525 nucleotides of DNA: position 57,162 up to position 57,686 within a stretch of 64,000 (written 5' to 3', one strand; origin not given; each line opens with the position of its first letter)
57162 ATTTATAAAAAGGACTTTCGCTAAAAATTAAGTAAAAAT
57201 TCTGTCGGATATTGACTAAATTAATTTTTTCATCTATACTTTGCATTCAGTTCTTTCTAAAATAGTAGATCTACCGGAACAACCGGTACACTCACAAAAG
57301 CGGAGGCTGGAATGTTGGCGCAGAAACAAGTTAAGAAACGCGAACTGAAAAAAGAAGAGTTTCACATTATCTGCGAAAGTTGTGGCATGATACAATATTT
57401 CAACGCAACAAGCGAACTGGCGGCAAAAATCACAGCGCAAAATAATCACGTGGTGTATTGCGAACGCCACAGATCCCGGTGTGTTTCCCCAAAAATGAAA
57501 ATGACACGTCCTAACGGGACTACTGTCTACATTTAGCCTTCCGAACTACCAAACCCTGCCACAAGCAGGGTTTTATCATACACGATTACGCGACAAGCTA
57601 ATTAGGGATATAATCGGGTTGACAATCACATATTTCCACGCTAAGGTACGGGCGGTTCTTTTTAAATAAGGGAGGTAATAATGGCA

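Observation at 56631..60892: Array of eight divergent small CxxC (zinc-ribbon-like) paralogs plus a DnaJ-type zinc-finger mini-protein, sandwiched between TspO and lexA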

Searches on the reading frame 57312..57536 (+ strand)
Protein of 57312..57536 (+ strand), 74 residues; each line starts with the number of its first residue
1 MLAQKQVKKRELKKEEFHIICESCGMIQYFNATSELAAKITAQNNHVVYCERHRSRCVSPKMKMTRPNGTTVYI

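Call 3: search_protein_families(library=pfam, proteins=[window:57312-57536:+], max_evalue=1)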
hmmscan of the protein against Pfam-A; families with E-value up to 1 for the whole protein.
window:57312-57536:+ (74 aa): 2 families
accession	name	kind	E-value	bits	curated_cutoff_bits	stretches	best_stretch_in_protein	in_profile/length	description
PF01475.25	FUR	-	0.027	15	23.1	1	12-41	75-106/121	Ferric uptake regulator family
PF25339.1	C2_C2CD3_N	-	0.19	12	27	1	4-48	56-100/145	N-terminal C2 domain of C2CD3 protein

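Call 8: find_homologous_proteins(query=A1, max_evalue=0.01)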
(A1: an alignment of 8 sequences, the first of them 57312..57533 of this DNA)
Query A1 (8 sequences) (74 aa, profile of the alignment): 6 proteins with E <= 0.01 among 77 candidates.
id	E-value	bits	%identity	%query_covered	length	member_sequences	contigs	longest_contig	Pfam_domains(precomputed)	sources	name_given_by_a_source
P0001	3.0e-22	96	29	76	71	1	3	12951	-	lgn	-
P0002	3.5e-22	96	26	64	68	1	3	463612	-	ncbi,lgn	-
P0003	6.0e-21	92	55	15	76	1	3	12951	-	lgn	-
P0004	8.4e-20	88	100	100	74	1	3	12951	-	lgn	-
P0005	5.8e-19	85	63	11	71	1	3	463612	-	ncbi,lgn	-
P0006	9.7e-17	78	-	-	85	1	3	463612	-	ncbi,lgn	-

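Call 9: search_protein_families(library=phrogs, alignment_id=A1, max_evalue=1)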
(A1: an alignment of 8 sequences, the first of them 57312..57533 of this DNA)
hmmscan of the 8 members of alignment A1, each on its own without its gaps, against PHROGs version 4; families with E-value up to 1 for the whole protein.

A. member 1, window:57312-57533:+ (74 aa): 2 families
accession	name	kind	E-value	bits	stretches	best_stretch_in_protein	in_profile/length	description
phrog_4293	-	unknown function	0.018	16.2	1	5-34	79-108/124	-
phrog_2210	-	unknown function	0.21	12.6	1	16-28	34-46/66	-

B. families by the number of members that match (of 8 scanned): 7 families
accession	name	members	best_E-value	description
phrog_4293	-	2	0.018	-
phrog_21566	-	1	0.016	-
phrog_21598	-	1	0.13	-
phrog_21581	-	1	0.19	-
phrog_2210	-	1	0.21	-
phrog_14003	-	1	0.29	-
phrog_9227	-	1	0.4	-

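Call 10: search_protein_families(library=ncbifam, alignment_id=A1, max_evalue=1)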
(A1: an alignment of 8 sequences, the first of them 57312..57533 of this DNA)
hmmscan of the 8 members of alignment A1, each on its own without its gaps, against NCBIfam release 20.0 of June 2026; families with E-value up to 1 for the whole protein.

A. member 1, window:57312-57533:+ (74 aa): 4 families
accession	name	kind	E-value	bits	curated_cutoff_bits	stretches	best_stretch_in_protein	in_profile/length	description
NF051891.1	TransRegFurHelico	equivalog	0.033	14.1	200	1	5-64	84-138/148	ferric iron uptake transcriptional regulator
NF040649.1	FucA_Meth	equivalog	0.038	13.9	250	1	8-60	101-154/179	L-fuculose phosphate aldolase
NF003507.0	PRK05170.2-5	equivalog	0.043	13.7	170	1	9-63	12-66/146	YcgN family cysteine cluster protein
TIGR04104.1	cxxc_20_cxxc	subfamily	0.047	14.1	45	1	7-37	15-44/93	TIGR04104 family putative zinc finger protein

B. families by the number of members that match (of 8 scanned): 12 families
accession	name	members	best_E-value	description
NF045768.1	RubredRD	1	0.0092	rubredoxin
NF051891.1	TransRegFurHelico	1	0.033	ferric iron uptake transcriptional regulator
NF041591.1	CxxC_VVA0879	1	0.035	VVA0879 family protein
NF040649.1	FucA_Meth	1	0.038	L-fuculose phosphate aldolase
NF003507.0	PRK05170.2-5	1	0.043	YcgN family cysteine cluster protein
TIGR04104.1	cxxc_20_cxxc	1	0.047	TIGR04104 family putative zinc finger protein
NF009270.0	PRK12627.1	1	0.093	FlgB family protein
NF002403.0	PRK01474.1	1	0.11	F0F1 ATP synthase subunit epsilon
NF041412.1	XopC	1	0.12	XopC/Rsp1239 family type III secretion system effector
NF051892.1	TransRegFurBacil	1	0.12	ferric iron uptake transcriptional regulator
NF004542.0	PRK05888.2-3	1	0.15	NADH-quinone oxidoreductase subunit NuoI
NF041892.1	DgcN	1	0.16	N-acetyltransferase DgcN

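Call 12: find_encoding_contigs(protein=P0002, flank=10000, max_places=6)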
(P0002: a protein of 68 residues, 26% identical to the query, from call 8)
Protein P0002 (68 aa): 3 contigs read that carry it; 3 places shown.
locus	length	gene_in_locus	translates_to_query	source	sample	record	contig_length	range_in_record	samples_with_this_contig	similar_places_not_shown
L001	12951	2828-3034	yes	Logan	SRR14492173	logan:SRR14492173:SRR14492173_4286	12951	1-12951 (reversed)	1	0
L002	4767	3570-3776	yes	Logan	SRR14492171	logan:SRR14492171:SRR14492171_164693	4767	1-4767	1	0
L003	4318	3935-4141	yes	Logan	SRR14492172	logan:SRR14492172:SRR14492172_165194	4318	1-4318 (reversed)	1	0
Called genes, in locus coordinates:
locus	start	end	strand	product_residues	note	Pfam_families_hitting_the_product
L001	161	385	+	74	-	-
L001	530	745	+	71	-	-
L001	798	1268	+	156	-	-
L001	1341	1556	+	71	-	-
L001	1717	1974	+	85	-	-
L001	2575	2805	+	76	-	-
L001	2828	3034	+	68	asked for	-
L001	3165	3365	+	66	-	-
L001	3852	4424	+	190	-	PF00717:Peptidase_S24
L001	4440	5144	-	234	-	-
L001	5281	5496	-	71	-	-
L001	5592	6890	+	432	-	PF00817:IMS, PF11799:IMS_C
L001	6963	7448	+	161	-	PF00072:Response_reg (weak)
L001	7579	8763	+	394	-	PF00069:Pkinase, PF07714:PK_Tyr_Ser-Thr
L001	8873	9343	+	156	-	-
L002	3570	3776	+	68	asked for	-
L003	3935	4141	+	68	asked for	-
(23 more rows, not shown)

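Call 19: search_protein_representatives(alignment_id=A1)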
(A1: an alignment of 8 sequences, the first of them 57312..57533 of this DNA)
Query: 8 sequences, 75 profile positions. Proteins with E-value up to 0.001 (for the whole library): 36; up to 1e-10: 11; up to 1e-30: 0. The best 36 are listed.
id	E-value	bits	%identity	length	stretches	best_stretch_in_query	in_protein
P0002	1.1e-22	95.7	-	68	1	10-74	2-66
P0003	1.9e-21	91.7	-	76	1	9-74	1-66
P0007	5.7e-21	90.2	-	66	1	9-74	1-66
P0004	2.7e-20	88.1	-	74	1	2-75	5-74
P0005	1.9e-19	85.4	-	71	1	2-65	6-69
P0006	3.1e-17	78.3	-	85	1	2-66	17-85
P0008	1.4e-15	73.0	-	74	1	11-74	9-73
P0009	1.8e-14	69.4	-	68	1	13-74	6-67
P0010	6.1e-13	64.5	-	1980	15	20-32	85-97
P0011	1.3e-12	63.4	-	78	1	5-66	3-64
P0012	4.2e-11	58.6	-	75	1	12-66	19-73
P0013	1.7e-09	53.5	-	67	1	1-66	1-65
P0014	1.9e-09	53.3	-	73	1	13-72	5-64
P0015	3.6e-08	49.2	-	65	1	1-64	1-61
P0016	5.5e-08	48.6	-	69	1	11-74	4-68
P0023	3.8e-06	42.7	-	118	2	17-63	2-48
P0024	4.1e-06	42.6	-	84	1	15-73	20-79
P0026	2.7e-05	40.0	-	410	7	21-35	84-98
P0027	3.5e-05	39.6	-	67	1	15-69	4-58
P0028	4.2e-05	39.4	-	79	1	6-67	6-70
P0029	9.7e-05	38.2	-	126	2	17-64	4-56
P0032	1.9e-04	37.3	-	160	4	47-68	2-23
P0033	2.4e-04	37.0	-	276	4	33-61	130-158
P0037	7.4e-04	35.4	-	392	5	12-33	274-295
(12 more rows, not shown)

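Call 24: find_encoding_contigs(protein=P0028, flank=10000, max_places=4)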
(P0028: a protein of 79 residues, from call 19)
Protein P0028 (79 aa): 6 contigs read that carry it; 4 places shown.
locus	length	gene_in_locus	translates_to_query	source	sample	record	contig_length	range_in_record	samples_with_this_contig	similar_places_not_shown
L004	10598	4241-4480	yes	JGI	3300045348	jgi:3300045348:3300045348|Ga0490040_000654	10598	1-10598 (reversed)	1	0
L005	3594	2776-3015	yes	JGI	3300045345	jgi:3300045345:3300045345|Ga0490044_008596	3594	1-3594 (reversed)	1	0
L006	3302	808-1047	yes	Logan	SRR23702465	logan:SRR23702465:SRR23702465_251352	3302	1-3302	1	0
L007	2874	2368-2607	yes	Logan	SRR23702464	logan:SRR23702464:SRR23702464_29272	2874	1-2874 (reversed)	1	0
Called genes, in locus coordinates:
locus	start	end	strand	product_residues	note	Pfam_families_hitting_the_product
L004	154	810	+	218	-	PF00162:PGK (weak), PF13424:TPR_12 (faint), PF00515:TPR_1 (faint), PF07719:TPR_2 (faint), PF13181:TPR_8 (faint)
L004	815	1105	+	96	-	PF02617:ClpS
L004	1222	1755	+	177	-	PF10881:DUF2726, PF04480:DUF559 (weak), PF18741:MTES_1575 (weak)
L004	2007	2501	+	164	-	PF10604:Polyketide_cyc2, PF03364:Polyketide_cyc (weak)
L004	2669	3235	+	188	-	-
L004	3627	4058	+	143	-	PF08327:AHSA1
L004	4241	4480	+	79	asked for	-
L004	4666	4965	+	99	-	-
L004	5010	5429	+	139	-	PF08570:DUF1761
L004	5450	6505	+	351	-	PF00534:Glycos_transf_1, PF13692:Glyco_trans_1_4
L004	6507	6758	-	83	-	PF13376:OmdA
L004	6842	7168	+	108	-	-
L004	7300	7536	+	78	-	-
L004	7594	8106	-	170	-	-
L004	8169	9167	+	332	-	PF13354:Beta-lactamase2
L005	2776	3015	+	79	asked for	-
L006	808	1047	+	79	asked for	-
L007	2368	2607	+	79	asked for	-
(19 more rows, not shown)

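Call 25: find_encoding_contigs(protein=P0027, flank=10000, max_places=4)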
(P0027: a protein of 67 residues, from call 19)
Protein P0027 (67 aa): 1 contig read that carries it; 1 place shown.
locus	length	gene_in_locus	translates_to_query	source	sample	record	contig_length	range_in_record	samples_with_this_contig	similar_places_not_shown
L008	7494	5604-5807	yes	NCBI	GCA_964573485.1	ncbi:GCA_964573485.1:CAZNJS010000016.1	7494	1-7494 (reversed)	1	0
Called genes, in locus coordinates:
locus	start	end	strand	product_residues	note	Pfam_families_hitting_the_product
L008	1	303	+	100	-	?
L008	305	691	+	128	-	-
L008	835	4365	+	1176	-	PF02811:PHP, PF07733:DNA_pol3_alpha, PF17657:DNA_pol3_finger, PF14579:HHH_6, PF01336:tRNA_anti-codon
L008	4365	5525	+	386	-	PF04865:Baseplate_J (weak)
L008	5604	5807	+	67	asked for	-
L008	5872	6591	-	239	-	PF02223:Thymidylate_kin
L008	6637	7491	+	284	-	PF01745:IPT (faint), PF01715:IPPT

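Call 26: find_encoding_contigs(protein=P0008, flank=10000, max_places=4)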
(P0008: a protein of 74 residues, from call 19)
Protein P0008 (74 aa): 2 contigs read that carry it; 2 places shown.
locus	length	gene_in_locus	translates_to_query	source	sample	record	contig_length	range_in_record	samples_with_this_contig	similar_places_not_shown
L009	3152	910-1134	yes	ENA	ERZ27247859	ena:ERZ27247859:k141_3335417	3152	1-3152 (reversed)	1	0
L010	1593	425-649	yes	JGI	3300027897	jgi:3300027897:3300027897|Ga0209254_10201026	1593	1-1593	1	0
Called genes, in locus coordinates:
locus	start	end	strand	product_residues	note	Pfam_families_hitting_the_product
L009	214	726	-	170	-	PF01936:NYN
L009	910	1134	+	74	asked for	-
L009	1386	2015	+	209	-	-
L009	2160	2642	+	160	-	-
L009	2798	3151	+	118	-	?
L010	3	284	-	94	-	?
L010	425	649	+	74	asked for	-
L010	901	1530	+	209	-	-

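Call 43: find_encoding_contigs(protein=P0009, flank=8000, max_places=3)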
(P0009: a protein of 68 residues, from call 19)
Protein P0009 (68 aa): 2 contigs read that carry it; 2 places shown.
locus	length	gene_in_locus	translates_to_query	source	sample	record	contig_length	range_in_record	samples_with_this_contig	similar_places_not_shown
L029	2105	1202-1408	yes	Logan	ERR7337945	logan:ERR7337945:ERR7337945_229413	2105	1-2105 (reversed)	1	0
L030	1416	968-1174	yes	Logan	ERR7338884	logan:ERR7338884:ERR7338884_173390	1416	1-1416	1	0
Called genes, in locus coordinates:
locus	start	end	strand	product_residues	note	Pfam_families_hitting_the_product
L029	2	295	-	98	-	?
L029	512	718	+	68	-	-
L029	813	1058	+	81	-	-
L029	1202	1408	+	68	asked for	-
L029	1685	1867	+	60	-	PF00313:CSD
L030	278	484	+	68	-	-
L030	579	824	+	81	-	-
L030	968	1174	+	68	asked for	-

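Call 44: find_encoding_contigs(protein=P0011, flank=8000, max_places=3)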
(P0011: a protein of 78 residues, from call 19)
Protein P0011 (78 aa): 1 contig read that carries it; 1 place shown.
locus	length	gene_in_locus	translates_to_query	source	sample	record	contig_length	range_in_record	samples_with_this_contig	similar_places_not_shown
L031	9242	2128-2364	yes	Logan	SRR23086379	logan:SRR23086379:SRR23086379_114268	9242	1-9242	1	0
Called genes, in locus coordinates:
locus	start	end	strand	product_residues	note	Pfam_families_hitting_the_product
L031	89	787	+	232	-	-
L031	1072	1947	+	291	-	-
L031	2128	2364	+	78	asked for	-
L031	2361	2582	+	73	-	-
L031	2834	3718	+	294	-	-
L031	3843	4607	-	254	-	-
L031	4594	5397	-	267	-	-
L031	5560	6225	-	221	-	-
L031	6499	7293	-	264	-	-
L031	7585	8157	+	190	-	PF01726:LexA_DNA_bind (weak), PF00717:Peptidase_S24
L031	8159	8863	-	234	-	-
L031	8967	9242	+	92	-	?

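Call 45: find_encoding_contigs(protein=P0012, flank=8000, max_places=3)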
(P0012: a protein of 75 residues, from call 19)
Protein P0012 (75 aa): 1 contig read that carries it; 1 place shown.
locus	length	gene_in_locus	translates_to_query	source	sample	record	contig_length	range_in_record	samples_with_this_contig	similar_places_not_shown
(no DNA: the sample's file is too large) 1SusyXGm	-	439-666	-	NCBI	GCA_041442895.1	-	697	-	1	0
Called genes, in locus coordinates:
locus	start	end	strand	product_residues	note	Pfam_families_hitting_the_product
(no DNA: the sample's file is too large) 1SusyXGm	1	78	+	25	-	?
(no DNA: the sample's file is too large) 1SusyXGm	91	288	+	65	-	-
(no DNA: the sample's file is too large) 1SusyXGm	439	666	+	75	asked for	-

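Call 54: find_encoding_contigs(protein=P0023, flank=8000, max_places=3)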
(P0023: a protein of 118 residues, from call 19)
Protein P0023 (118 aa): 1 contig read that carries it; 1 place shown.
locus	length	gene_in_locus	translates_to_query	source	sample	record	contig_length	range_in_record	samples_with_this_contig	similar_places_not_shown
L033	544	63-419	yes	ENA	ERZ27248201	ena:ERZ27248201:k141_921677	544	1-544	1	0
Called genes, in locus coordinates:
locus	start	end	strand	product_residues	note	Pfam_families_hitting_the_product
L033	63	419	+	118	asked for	-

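Call 55: find_encoding_contigs(protein=P0013, flank=8000, max_places=3)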
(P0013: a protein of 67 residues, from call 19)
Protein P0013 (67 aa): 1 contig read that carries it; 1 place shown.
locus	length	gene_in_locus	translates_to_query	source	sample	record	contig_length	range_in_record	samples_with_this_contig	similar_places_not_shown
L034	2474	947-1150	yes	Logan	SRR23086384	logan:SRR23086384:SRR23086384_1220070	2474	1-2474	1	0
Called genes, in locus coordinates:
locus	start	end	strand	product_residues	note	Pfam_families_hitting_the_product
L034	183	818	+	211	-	-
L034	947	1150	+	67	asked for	-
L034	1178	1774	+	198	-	-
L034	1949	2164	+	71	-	-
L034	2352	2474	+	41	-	?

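Call 56: find_encoding_contigs(protein=P0015, flank=8000, max_places=3)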
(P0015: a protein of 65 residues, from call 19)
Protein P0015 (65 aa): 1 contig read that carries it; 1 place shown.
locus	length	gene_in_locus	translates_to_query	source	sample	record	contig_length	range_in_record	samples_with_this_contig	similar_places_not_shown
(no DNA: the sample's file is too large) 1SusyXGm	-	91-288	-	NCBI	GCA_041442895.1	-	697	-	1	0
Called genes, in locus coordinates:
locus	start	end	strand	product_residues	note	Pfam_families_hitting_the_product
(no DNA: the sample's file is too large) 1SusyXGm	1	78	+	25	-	?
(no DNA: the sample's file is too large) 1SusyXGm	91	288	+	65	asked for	-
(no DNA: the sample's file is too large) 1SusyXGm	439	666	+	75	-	-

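Call 75: search_protein_families(library=pfam, proteins=[P0026, P0037, P0033, P0032, P0023, P0029], max_evalue=0.001)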
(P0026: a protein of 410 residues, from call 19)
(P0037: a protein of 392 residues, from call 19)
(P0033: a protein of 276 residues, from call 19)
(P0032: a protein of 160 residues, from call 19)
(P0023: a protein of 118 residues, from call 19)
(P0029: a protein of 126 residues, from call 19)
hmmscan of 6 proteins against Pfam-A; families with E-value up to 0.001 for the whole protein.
P0026 (410 aa): 7 families
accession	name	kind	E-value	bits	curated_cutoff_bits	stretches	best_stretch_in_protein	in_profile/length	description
PF05810.19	NinF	-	5.3e-11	42.6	27.5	0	32-52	1-21/25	NinF protein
PF08002.16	DUF1697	-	2.2e-09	38.3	24.4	0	70-93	12-36/137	Protein of unknown function (DUF1697)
PF13140.11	DUF3980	-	1.1e-08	35.8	25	0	13-29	32-48/87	Domain of unknown function (DUF3980)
PF01907.25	Ribosomal_L37e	-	1.8e-06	28.3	27.6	0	134-149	30-45/53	Ribosomal protein L37e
PF14251.12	PterinBD-DUF4346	-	1.4e-05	26.2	29.6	0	185-204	48-67/86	PterinBD-DUF4346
PF01635.23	CoV_M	-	1.5e-05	24.8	27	0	347-403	22-80/208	Coronavirus M matrix/glycoprotein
PF23683.1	U_exon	-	0.00011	22.8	27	0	231-272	54-95/95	U exon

P0037 (392 aa): 6 families
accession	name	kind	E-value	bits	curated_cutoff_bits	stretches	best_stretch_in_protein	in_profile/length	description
PF13465.12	zf-H2C2_2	-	2e-15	56.6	40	2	268-292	1-25/26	Zinc-finger double domain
PF13909.12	zf-H2C2_5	-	1.8e-13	50.2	27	0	310-328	1-19/26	C2H2-type zinc-finger domain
PF23612.1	zf-C2H2_ZN142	-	1.3e-06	28.5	27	0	366-387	1-22/27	ZN142 C2H2 zinc finger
PF00096.32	zf-C2H2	-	5.1e-06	27.1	25.2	0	310-332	1-23/23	Zinc finger, C2H2 type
PF25429.1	zf-POGZ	-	9.5e-05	23.2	27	0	281-300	22-41/43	POGZ-like double zinc finger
PF02150.21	Zn_ribbon_RPB9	-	0.0004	20.7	25.2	0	277-292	18-32/36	RNA polymerases M/15 Kd subunit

P0033 (276 aa): 6 families
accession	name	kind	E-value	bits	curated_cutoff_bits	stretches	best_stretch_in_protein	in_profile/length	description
PF25354.1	Ig_NUP210_16th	-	7.2e-07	29.1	27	0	76-96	44-64/72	NUP210-like, Ig-like domain 16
PF17469.8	GP68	-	5.2e-06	27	25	0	1-26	45-70/76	Gp68-like predicted RNA polymerase component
PF19209.5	CoV_S1_C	-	3.2e-05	24.4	27.1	0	71-101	19-49/58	Coronavirus spike glycoprotein S1, C-terminal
PF07883.17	Cupin_2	-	0.00036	20.6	27.2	0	185-208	39-62/70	Cupin domain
PF00250.24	Forkhead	-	0.0008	19.9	27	0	93-106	53-66/88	Forkhead domain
PF22771.1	ToxA_barrel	-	0.00082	20.3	27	0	100-132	56-88/89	Dermonecrotic toxin, barrel-like domain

P0032 (160 aa): 0 families

P0023 (118 aa): 0 families

P0029 (126 aa): 0 families

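Call 83: search_protein_families(library=padloc, proteins=[window:57312-57536:+], max_evalue=0.1)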
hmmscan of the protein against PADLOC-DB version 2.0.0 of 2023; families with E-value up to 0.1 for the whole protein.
window:57312-57536:+ (74 aa): 0 families

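Call 87: search_protein_families(library=pfam, proteins=[L034:183-818:+, L034:1178-1774:+, L009:1386-2015:+, L031:2834-3718:+, L031:89-787:+], max_evalue=0.01)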
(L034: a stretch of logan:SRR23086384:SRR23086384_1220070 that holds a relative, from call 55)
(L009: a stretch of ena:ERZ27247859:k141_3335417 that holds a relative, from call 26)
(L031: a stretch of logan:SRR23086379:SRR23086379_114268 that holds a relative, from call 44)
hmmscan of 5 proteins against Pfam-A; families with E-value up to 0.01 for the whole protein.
L034:183-818:+ (211 aa): 0 families

L034:1178-1774:+ (198 aa): 0 families

L009:1386-2015:+ (209 aa): 0 families

L031:2834-3718:+ (294 aa): 0 families

L031:89-787:+ (232 aa): 0 families

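Call 89: find_encoding_contigs(protein=P0029, flank=8000, max_places=3)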
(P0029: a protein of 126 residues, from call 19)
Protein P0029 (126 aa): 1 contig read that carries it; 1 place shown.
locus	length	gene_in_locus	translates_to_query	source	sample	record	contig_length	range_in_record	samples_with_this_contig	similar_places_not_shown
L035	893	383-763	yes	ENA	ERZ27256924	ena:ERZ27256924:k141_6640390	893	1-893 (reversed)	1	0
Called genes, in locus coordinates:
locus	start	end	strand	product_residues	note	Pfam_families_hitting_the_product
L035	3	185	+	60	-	?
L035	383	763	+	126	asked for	-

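Call 90: find_encoding_contigs(protein=P0024, flank=8000, max_places=3)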
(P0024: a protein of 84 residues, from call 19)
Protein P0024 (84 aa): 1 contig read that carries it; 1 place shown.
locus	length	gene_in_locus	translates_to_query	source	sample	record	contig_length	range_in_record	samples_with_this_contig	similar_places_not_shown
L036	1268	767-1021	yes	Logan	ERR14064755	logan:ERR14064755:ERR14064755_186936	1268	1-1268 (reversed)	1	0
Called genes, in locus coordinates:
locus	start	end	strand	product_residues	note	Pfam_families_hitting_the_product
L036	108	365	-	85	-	PF01541:GIY-YIG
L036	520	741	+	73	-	-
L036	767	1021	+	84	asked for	-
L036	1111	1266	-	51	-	?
